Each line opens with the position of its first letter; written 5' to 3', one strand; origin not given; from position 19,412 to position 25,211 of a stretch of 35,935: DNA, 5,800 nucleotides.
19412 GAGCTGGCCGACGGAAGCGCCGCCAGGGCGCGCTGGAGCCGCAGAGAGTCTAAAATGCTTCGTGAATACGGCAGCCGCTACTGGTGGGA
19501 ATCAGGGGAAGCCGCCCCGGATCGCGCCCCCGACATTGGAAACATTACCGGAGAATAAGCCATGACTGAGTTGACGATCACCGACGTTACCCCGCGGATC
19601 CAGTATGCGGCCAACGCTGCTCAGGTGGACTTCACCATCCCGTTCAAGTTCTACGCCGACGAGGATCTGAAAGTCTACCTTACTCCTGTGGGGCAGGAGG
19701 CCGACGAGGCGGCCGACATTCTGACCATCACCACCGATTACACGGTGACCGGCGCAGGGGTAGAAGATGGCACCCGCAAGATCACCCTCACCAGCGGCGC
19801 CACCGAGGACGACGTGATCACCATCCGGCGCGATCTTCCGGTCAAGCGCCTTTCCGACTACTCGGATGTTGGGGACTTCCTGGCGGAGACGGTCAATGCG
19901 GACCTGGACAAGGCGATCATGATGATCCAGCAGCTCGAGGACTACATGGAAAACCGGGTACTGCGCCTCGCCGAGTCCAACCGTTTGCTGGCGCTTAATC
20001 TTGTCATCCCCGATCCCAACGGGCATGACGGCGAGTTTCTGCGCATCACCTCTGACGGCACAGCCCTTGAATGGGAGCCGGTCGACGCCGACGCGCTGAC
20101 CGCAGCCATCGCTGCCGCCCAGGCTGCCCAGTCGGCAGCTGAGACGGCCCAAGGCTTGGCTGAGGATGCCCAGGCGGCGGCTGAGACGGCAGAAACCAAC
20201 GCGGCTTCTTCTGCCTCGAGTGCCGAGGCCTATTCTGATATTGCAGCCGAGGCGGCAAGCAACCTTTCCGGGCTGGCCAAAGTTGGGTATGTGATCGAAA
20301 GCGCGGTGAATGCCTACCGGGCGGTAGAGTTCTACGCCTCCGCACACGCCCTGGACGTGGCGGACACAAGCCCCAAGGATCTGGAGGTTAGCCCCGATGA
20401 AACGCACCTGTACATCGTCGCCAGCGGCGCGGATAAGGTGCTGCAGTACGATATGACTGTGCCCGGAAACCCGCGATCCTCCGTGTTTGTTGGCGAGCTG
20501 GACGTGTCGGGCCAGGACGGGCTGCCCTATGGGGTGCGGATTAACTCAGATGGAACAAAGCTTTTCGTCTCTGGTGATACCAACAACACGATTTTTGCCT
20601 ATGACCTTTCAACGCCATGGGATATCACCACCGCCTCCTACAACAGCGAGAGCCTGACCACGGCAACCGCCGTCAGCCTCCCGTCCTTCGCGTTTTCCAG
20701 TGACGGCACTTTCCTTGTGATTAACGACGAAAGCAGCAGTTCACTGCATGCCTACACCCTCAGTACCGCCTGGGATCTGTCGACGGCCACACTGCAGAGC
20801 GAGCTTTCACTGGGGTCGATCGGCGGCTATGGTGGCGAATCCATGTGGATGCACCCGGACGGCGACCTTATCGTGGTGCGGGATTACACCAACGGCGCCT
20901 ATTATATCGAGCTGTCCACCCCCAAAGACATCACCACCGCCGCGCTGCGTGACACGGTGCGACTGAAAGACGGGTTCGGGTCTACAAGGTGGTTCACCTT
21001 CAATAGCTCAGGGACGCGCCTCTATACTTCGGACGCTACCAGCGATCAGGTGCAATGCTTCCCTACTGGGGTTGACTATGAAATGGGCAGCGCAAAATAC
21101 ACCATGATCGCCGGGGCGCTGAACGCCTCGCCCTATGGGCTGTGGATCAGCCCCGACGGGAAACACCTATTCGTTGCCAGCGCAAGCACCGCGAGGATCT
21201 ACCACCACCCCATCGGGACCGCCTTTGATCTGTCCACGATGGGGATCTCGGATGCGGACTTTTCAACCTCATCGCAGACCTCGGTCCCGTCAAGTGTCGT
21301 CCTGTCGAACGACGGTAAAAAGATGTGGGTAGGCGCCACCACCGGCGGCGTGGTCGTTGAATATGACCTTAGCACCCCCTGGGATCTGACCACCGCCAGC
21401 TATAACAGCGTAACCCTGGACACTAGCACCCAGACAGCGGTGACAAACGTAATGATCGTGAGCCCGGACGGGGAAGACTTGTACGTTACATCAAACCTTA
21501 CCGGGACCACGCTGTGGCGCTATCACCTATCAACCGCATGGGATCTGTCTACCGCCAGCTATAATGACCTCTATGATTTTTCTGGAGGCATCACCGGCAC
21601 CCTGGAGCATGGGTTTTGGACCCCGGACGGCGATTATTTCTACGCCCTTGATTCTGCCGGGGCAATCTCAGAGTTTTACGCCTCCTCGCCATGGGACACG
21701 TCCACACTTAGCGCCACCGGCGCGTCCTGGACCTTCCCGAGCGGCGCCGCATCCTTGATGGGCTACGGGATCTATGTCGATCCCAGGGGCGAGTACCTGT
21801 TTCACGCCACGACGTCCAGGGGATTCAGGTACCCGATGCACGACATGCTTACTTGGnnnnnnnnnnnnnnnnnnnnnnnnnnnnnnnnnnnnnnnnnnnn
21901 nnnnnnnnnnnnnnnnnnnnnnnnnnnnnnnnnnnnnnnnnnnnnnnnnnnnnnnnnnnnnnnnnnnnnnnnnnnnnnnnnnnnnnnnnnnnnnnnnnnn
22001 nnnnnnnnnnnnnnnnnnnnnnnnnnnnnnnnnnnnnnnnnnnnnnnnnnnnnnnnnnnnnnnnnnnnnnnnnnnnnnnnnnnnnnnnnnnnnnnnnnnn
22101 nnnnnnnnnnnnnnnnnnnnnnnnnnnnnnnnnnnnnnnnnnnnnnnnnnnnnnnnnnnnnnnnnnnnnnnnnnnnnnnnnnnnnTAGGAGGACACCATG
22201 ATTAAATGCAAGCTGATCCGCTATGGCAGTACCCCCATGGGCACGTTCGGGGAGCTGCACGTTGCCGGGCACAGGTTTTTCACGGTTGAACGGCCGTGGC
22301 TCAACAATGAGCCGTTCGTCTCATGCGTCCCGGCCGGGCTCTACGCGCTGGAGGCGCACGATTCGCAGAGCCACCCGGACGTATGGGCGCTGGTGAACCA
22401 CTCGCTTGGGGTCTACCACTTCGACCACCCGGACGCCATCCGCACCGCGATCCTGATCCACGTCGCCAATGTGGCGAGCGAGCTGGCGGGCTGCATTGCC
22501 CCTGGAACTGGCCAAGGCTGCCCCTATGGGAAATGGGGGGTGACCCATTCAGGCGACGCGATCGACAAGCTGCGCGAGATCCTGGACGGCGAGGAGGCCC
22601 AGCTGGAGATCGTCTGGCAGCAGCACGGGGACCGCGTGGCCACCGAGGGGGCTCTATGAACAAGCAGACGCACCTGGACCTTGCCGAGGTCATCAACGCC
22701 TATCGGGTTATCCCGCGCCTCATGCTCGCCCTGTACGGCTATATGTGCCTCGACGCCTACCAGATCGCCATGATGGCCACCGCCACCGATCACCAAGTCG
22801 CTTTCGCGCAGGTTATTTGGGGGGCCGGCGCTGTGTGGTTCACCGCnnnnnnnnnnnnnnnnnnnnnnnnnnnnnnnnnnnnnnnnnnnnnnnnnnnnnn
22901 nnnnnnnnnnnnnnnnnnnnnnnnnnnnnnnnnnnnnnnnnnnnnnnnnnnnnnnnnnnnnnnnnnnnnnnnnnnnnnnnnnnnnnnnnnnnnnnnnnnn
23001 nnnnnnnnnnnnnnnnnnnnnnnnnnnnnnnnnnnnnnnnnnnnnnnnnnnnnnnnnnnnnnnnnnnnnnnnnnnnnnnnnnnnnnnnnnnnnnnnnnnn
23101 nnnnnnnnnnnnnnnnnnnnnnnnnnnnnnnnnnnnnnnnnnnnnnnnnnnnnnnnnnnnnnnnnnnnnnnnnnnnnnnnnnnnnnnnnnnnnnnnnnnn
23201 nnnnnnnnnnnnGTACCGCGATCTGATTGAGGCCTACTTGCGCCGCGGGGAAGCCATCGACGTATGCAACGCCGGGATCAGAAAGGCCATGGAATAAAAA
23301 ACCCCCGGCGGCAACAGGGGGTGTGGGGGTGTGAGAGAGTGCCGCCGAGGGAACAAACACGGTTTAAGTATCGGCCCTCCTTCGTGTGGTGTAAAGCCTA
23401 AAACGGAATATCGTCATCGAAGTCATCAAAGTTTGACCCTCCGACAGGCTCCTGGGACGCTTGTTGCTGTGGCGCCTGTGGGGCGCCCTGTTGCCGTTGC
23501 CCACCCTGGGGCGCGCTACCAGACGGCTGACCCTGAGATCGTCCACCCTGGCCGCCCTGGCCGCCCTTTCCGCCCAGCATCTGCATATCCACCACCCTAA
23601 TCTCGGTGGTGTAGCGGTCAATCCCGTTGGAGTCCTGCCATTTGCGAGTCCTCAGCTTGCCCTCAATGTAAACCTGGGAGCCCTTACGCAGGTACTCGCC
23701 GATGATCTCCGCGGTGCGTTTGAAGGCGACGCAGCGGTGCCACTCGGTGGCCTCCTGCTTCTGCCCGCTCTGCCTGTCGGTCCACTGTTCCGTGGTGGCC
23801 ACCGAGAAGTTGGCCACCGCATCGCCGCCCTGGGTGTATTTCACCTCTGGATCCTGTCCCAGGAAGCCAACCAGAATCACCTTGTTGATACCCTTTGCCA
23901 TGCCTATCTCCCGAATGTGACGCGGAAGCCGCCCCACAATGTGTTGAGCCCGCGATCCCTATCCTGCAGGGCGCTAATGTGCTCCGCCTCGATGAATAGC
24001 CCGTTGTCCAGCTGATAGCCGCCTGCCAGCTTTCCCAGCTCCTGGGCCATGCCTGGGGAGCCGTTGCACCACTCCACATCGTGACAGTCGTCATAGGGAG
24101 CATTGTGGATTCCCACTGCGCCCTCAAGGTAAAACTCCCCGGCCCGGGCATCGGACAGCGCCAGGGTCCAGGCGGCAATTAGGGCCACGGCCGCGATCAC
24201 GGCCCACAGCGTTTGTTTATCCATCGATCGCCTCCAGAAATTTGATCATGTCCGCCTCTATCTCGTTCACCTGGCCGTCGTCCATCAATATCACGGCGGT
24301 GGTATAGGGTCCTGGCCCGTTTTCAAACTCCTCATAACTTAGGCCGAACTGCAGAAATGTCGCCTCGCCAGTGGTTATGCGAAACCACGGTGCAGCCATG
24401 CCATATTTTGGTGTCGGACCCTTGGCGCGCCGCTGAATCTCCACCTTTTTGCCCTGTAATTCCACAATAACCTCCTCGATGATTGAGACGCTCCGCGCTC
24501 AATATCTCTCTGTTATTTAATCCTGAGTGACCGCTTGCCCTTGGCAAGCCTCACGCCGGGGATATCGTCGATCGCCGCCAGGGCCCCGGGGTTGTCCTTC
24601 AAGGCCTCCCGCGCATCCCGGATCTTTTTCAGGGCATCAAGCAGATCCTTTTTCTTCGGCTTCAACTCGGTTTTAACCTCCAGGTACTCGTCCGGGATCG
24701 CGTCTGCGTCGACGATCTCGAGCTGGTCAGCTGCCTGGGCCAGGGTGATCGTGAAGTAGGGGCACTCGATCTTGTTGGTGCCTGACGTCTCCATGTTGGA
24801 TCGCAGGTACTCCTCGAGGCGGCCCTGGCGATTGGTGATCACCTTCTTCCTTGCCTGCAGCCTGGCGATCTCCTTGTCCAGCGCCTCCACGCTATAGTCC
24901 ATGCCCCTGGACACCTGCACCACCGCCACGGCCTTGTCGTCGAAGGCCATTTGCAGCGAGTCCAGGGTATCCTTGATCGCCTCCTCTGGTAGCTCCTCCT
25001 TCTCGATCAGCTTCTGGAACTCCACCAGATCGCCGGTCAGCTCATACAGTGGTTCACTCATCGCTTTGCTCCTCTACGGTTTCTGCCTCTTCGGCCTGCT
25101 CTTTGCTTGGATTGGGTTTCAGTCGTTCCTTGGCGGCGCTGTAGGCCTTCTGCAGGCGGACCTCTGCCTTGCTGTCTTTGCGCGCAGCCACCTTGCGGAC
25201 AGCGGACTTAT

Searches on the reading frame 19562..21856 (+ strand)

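Call 3: search_protein_families(library=pfam, proteins=[window:19562-21856:+], max_evalue=1)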
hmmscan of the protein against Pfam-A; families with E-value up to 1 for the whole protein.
window:19562-21856:+ (765 aa): 8 families
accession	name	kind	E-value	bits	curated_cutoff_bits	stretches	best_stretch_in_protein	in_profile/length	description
PF10282.15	Lactonase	-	5.5e-09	36.1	21.7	2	458-552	23-116/344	Lactonase, 7-bladed beta-propeller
PF08450.18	SGL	-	3.8e-05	23.8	26.3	1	524-644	136-244/246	SMP-30/Gluconolactonase/LRE-like region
PF01731.26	Arylesterase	-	0.00054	20.6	21.3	1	496-548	30-80/86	Arylesterase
PF05694.17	SBP56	-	0.022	14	34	1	272-354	307-391/453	56kDa selenium binding protein (SBP56)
PF15702.11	HPS6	-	0.033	13.4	27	0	522-539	30-47/378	Hermansky-Pudlak syndrome 6 protein N-terminal domain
PF00400.38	WD40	-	0.075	14.1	27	0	525-547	15-38/39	WD domain, G-beta repeat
PF16755.11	Beta-prop_NUP159_NUP214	-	0.081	12.6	29.6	0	565-641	48-124/366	NUP159/214 beta propeller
PF07676.18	PD40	-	0.3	11.6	20.9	0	685-694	15-24/38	WD40-like Beta Propeller Repeat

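Call 4: search_protein_families(library=phrogs, proteins=[window:19562-21856:+], max_evalue=0.01)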
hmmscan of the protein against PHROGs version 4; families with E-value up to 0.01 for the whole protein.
window:19562-21856:+ (765 aa): 13 families
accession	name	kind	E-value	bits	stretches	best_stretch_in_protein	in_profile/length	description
phrog_1640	-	tail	1.1e-27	98.5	1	5-127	2-119/765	tail protein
phrog_30017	-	unknown function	9e-20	71.2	1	4-129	1-120/1025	-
phrog_6518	-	tail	1e-16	61.2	1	13-130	7-113/793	tail fiber protein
phrog_28871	-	unknown function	4e-14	52.4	1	6-125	3-110/946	-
phrog_32960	-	unknown function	1.7e-13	50.7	1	12-127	9-119/762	-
phrog_8649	-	unknown function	2.7e-12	47.1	1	13-129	10-121/743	-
phrog_13893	-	tail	1.6e-11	44.3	1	9-130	6-122/648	tail protein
phrog_36601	-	tail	7.3e-11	42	1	5-129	16-135/1084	tail fiber protein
phrog_38237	-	unknown function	7.4e-11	42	1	12-129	9-121/697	-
phrog_17220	-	unknown function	9.1e-11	41.7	1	12-126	9-118/868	-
phrog_2636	-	tail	0.00069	19.7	1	105-256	88-196/568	tail fiber protein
phrog_3279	-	tail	0.00076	20.1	1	180-236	232-287/396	tail fiber protein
phrog_22523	-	unknown function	0.001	19.3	1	280-369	168-252/309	-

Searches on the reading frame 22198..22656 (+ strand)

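Call 39: search_protein_families(library=phrogs, proteins=[window:22198-22656:+], max_evalue=0.001)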
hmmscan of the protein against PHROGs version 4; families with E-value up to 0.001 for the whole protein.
window:22198-22656:+ (153 aa): 1 family
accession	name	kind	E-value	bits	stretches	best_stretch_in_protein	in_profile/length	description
phrog_1501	-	unknown function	1.4e-25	90.9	1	5-139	11-152/159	-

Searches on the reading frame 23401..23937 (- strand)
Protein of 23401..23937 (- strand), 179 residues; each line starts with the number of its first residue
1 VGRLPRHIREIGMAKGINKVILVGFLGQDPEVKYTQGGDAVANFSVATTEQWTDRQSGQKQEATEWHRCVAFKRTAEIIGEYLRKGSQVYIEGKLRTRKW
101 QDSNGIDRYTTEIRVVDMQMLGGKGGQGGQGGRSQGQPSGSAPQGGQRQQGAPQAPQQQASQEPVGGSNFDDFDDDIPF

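Call 40: search_protein_families(library=phrogs, proteins=[window:23401-23937:-], max_evalue=0.001)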
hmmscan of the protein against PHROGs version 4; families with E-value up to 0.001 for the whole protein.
window:23401-23937:- (179 aa): 5 families
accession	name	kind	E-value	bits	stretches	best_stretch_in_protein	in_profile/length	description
phrog_44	-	DNA, RNA and nucleotide metabolism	7.6e-57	194.1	1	10-179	80-228/271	single strand DNA binding protein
phrog_25370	-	unknown function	1.8e-09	38.1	1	17-63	2-47/48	-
phrog_12631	-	DNA, RNA and nucleotide metabolism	1e-05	26.6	1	9-46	22-59/78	single strand DNA binding protein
phrog_18154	-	DNA, RNA and nucleotide metabolism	1.5e-05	26.7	1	88-179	26-105/105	single strand DNA binding protein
phrog_2544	-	unknown function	0.00025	21.7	1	128-179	310-362/362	-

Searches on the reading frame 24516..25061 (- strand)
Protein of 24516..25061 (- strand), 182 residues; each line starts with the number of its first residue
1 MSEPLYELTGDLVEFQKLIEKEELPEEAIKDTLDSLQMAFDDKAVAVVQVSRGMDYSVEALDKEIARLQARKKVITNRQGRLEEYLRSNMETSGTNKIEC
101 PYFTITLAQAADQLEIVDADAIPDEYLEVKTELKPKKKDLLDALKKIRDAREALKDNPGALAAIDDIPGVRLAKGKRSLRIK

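Call 40: search_protein_families(library=phrogs, proteins=[window:24516-25061:-], max_evalue=0.001)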
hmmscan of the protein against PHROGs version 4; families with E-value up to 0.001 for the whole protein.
window:24516-25061:- (182 aa): 3 families
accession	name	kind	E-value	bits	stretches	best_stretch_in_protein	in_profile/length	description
phrog_253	-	DNA, RNA and nucleotide metabolism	5.3e-43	147.8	1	4-182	8-167/169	Mu Gam-like end protection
phrog_20203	-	unknown function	5.8e-06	27.4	1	90-152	1-63/75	-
phrog_6244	-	unknown function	0.00012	23.6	1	60-129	19-87/107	-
